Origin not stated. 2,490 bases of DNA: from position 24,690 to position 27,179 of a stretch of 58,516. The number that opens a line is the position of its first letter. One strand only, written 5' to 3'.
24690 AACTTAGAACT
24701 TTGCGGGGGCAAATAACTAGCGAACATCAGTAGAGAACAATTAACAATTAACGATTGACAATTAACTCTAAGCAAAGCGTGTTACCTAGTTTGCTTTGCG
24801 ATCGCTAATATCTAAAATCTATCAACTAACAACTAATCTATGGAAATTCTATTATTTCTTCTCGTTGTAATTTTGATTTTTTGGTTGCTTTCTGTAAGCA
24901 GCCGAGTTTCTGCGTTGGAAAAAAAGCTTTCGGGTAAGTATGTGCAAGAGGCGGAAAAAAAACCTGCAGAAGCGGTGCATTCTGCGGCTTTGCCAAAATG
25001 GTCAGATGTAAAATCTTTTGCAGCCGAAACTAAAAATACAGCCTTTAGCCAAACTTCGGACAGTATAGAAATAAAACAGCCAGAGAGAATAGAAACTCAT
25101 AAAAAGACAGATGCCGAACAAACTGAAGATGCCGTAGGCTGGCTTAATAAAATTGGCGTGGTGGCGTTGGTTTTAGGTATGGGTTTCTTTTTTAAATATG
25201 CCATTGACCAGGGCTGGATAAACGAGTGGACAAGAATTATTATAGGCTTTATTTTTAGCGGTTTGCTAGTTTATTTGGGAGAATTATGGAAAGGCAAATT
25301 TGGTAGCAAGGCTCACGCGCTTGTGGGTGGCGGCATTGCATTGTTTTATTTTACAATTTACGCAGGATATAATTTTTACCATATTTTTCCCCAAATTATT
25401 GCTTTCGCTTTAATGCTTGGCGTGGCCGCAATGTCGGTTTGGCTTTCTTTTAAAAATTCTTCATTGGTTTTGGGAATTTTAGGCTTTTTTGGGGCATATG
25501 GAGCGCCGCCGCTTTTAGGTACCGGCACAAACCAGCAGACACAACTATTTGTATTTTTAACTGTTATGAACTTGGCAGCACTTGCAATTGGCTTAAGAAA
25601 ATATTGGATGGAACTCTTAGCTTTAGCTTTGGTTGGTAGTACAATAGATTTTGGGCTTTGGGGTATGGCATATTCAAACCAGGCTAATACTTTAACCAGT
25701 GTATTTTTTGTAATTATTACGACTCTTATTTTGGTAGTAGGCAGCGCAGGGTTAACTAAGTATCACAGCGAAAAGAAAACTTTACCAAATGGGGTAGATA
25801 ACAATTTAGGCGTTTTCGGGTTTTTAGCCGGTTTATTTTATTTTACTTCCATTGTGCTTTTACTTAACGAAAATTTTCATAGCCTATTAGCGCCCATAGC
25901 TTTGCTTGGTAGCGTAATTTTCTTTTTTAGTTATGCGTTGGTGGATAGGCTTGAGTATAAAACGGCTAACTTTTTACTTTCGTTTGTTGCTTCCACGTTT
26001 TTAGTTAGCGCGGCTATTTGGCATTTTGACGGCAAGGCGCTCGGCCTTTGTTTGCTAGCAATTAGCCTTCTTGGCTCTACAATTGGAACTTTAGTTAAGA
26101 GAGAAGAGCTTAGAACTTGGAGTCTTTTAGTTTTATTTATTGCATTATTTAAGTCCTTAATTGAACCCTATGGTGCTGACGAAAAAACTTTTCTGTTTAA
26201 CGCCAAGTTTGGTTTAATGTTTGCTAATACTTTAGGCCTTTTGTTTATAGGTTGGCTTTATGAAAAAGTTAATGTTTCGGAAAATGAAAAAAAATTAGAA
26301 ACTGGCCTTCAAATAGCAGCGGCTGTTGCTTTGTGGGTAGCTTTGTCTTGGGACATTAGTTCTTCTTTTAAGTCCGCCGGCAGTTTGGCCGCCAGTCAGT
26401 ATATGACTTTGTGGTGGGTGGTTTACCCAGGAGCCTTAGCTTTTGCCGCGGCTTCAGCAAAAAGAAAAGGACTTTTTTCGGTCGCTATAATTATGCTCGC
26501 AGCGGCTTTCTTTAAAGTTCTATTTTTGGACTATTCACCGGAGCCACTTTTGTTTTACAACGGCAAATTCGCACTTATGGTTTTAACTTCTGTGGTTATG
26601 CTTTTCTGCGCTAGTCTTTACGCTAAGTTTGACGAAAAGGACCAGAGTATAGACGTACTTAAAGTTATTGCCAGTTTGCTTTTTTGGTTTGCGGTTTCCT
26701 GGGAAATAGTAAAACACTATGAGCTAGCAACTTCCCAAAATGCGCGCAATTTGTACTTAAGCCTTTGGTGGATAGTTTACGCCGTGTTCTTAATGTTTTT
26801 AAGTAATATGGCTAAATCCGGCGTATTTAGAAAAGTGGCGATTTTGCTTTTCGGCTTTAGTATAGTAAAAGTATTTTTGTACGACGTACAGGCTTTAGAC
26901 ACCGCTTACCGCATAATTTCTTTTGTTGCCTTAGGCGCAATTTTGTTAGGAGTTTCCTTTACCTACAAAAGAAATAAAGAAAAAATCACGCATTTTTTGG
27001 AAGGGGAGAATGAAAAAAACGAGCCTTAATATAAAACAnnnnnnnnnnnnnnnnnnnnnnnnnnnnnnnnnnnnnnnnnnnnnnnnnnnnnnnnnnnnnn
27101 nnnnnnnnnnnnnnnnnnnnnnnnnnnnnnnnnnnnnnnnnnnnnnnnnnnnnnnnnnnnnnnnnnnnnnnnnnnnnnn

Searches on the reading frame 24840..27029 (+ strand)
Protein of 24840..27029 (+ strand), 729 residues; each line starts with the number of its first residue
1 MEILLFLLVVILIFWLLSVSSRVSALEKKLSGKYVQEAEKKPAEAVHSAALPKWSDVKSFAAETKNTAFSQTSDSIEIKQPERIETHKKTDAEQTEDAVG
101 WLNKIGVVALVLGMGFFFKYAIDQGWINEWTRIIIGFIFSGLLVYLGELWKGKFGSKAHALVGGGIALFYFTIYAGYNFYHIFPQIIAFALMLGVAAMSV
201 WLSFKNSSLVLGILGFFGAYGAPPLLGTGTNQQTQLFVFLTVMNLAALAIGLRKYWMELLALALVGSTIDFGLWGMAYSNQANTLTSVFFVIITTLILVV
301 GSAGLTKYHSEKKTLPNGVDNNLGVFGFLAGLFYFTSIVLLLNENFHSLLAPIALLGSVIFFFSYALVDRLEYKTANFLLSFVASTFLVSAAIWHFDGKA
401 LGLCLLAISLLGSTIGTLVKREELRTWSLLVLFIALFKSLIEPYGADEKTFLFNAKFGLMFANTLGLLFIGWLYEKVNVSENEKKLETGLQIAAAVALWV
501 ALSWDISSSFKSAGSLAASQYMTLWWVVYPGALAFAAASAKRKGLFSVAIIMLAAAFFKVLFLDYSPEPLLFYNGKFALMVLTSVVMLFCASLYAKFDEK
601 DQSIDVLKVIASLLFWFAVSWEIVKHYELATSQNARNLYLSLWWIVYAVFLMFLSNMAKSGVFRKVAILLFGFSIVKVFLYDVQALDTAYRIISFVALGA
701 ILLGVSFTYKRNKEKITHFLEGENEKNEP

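Call 60: search_protein_families(library=pfam, proteins=[window:24840-27029:+], max_evalue=0.00001)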
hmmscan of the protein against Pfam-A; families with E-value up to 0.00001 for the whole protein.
window:24840-27029:+ (729 aa): 1 family
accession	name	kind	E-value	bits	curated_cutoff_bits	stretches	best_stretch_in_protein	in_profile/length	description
PF10101.14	DUF2339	-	9.6e-69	233.2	33.6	1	101-711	4-658/659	Predicted membrane protein (DUF2339)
